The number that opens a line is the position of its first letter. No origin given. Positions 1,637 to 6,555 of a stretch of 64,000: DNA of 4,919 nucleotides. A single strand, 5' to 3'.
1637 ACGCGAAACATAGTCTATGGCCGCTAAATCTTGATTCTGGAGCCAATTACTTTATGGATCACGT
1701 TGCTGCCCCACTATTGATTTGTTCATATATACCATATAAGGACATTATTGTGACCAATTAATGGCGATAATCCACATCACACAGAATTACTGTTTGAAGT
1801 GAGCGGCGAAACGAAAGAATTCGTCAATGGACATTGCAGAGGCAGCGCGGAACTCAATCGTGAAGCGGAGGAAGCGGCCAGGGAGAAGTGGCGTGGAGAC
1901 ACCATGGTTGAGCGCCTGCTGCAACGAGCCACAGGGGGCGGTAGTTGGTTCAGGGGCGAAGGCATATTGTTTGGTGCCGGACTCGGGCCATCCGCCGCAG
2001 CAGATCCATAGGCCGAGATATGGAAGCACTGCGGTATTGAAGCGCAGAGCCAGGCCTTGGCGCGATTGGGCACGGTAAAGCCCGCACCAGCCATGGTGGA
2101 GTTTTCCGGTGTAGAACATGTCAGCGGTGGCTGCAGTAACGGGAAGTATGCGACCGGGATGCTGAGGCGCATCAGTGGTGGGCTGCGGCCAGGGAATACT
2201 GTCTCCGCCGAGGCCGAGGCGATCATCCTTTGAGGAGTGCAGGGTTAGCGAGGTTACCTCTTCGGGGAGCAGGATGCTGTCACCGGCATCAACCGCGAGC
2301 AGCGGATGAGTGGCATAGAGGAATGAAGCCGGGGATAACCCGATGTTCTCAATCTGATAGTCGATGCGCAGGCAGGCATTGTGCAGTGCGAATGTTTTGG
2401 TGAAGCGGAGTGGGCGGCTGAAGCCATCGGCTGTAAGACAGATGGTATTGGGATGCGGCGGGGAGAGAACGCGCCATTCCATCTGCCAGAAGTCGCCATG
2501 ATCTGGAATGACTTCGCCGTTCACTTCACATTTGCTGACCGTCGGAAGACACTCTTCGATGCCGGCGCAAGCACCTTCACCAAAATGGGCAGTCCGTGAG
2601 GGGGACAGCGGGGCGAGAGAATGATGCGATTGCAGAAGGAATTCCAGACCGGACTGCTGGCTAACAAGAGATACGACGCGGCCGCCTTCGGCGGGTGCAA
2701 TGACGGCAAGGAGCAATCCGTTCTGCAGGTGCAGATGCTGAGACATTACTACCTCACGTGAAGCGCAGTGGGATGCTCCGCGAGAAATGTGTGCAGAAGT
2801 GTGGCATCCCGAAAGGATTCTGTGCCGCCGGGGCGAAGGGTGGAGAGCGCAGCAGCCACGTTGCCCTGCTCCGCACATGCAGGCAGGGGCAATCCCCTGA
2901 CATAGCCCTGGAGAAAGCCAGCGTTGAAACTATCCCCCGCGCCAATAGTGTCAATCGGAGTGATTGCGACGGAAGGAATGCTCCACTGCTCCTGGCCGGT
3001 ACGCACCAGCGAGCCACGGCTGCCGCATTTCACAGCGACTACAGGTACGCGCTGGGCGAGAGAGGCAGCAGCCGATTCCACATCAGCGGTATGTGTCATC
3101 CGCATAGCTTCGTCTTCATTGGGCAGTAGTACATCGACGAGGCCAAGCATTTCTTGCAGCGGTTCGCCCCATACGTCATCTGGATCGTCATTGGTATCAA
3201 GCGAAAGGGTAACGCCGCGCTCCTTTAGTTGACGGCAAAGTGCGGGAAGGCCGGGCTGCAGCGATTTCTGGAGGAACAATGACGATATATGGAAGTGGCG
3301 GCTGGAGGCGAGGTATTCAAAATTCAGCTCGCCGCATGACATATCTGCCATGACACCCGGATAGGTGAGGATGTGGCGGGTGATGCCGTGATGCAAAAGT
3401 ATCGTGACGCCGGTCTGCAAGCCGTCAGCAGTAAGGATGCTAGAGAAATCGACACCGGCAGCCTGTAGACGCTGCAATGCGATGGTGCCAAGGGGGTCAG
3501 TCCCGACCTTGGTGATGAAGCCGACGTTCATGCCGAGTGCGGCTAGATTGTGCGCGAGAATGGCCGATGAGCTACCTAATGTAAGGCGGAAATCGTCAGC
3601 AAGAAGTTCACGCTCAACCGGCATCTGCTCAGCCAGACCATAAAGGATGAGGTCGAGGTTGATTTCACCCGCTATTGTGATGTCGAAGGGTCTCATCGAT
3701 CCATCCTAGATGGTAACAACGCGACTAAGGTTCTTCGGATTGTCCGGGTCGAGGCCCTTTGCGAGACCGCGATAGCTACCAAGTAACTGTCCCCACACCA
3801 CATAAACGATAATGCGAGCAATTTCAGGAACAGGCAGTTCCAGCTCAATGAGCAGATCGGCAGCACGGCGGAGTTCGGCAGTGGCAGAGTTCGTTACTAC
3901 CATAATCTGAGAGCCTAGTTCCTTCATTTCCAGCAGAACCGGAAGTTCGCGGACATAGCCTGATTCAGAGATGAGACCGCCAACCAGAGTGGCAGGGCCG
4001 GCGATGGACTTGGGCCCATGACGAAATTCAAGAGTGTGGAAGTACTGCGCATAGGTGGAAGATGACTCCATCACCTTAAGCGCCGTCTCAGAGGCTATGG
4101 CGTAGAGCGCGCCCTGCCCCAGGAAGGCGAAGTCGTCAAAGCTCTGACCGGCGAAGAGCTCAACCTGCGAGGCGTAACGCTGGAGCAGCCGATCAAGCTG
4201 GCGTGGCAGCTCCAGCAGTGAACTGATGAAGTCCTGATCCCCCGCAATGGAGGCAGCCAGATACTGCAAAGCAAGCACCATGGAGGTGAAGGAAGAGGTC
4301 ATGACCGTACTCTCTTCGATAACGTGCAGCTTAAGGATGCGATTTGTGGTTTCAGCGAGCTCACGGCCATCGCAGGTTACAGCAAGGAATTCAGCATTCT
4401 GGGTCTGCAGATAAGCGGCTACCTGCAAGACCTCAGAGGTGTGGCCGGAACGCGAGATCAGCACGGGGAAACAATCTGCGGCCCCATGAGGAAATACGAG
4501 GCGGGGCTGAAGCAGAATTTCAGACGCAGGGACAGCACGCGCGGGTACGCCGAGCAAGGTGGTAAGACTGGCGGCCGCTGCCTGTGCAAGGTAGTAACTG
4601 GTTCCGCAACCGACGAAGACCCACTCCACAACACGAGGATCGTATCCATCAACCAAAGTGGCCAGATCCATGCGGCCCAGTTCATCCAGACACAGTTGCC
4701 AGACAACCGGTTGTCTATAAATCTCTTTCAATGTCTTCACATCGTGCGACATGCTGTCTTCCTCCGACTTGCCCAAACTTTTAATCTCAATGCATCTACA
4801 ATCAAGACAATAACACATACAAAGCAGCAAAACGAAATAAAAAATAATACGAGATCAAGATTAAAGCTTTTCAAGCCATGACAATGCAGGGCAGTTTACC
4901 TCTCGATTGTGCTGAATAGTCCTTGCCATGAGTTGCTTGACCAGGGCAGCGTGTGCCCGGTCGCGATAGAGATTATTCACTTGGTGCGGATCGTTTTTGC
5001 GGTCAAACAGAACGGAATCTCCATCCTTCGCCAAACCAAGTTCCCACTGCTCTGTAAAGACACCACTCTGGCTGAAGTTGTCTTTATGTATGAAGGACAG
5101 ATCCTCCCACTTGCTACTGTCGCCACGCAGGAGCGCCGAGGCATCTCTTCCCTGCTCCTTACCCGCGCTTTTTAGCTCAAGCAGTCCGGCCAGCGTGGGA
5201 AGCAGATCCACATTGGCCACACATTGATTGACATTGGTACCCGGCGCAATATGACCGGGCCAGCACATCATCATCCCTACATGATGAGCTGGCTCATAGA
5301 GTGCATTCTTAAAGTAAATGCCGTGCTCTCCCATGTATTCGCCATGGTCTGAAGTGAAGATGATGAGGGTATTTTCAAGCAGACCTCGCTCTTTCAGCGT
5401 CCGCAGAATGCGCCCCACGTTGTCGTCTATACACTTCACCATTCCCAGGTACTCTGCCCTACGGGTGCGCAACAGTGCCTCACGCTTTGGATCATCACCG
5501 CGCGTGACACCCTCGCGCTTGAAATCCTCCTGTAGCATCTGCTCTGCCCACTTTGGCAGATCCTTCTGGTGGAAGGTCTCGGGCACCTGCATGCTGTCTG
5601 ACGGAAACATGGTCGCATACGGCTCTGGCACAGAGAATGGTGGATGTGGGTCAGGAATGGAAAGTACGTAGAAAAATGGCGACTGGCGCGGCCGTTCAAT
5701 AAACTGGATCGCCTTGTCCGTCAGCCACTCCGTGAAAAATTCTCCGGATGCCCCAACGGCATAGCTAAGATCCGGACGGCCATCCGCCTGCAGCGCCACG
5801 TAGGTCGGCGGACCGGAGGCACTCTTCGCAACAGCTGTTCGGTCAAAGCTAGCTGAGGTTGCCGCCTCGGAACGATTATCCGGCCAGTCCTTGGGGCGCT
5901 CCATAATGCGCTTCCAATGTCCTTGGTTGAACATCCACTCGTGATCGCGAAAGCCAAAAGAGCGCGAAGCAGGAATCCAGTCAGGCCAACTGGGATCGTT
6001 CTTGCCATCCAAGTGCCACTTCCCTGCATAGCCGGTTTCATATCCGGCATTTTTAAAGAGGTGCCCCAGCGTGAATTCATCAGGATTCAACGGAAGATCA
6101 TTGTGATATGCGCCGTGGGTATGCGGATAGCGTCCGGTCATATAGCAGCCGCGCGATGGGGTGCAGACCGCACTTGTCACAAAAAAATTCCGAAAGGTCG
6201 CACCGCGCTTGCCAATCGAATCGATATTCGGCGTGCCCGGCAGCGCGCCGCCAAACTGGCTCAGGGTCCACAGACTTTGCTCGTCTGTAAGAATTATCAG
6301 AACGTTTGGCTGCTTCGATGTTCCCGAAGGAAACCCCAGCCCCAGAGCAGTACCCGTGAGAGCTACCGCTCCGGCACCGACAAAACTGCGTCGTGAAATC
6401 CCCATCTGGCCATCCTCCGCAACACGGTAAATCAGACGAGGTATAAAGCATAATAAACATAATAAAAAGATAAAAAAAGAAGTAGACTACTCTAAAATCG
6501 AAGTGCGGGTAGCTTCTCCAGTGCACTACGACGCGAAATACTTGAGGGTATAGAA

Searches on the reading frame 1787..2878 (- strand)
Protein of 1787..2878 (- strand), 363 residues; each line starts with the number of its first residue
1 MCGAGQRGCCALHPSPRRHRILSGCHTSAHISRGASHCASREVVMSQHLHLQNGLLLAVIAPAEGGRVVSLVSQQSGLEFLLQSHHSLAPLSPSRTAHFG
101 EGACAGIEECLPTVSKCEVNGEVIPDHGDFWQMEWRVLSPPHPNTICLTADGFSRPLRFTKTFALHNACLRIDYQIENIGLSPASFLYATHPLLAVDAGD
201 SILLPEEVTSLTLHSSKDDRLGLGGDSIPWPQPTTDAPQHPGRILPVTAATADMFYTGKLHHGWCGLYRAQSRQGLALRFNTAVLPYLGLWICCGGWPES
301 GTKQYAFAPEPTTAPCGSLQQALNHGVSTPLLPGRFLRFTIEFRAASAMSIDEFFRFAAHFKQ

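Call 70: search_protein_families(library=pfam, proteins=[window:1787-2878:-], max_evalue=0.001)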
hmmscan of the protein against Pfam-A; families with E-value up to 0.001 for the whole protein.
window:1787-2878:- (363 aa): 1 family
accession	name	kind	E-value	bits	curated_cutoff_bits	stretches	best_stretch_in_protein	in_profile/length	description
PF01263.26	Aldose_epim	-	2.1e-07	31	27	1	48-201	2-166/299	Aldose 1-epimerase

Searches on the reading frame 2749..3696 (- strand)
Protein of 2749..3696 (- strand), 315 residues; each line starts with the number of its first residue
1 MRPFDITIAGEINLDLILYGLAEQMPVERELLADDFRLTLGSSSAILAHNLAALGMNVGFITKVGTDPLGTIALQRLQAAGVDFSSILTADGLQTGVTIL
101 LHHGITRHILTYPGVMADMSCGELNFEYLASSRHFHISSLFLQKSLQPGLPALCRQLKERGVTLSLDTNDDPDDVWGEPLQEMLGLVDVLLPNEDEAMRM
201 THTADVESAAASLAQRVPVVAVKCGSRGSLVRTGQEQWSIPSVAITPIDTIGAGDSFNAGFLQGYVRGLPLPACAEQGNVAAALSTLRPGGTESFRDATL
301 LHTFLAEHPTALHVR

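Call 70: search_protein_families(library=pfam, proteins=[window:2749-3696:-], max_evalue=0.001)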
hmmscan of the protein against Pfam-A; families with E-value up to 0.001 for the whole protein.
window:2749-3696:- (315 aa): 1 family
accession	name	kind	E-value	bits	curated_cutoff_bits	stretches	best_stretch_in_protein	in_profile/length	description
PF00294.29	PfkB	-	3.8e-48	164.8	25.8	1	7-294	5-298/302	pfkB family carbohydrate kinase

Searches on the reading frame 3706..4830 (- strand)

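Call 13: search_protein_families(library=pfam, proteins=[window:3706-4830:-], max_evalue=0.001)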
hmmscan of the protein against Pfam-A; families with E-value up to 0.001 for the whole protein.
window:3706-4830:- (374 aa): 1 family
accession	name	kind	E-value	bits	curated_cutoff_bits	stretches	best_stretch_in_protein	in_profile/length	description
PF01380.27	SIS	-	6.8e-23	81.3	25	2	71-192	9-129/131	SIS domain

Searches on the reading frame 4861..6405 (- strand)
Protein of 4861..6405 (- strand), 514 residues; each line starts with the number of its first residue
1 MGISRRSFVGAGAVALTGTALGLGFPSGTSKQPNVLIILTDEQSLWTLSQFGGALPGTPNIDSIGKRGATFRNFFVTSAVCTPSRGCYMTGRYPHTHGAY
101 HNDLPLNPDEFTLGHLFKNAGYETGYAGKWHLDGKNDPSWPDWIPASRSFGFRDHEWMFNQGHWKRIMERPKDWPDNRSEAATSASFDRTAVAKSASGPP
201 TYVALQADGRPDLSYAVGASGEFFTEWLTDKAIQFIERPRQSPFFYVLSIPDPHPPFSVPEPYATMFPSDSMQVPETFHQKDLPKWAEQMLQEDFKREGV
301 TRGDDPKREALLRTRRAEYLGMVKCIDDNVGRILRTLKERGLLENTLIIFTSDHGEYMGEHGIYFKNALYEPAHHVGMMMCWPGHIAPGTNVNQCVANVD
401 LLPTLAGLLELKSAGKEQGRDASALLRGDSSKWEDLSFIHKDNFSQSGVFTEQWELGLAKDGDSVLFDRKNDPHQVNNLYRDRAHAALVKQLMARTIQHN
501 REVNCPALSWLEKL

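Call 13: search_protein_families(library=pfam, proteins=[window:4861-6405:-], max_evalue=0.001)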
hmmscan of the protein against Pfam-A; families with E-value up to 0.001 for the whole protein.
window:4861-6405:- (514 aa): 4 families
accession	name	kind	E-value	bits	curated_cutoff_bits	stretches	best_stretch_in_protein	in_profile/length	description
PF00884.28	Sulfatase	-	2.5e-59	201.5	25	1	33-409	1-299/301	Sulfatase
PF16347.10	SGSH_C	-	5e-18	66.2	29.3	1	359-498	1-150/154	N-sulphoglucosamine sulphohydrolase, C-terminal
PF01663.27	Phosphodiest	-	8.4e-12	45.8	23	1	318-356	183-221/342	Type I phosphodiesterase / nucleotide pyrophosphatase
PF02995.22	DUF229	-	1.8e-07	30.7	25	1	318-361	305-348/496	Protein of unknown function (DUF229)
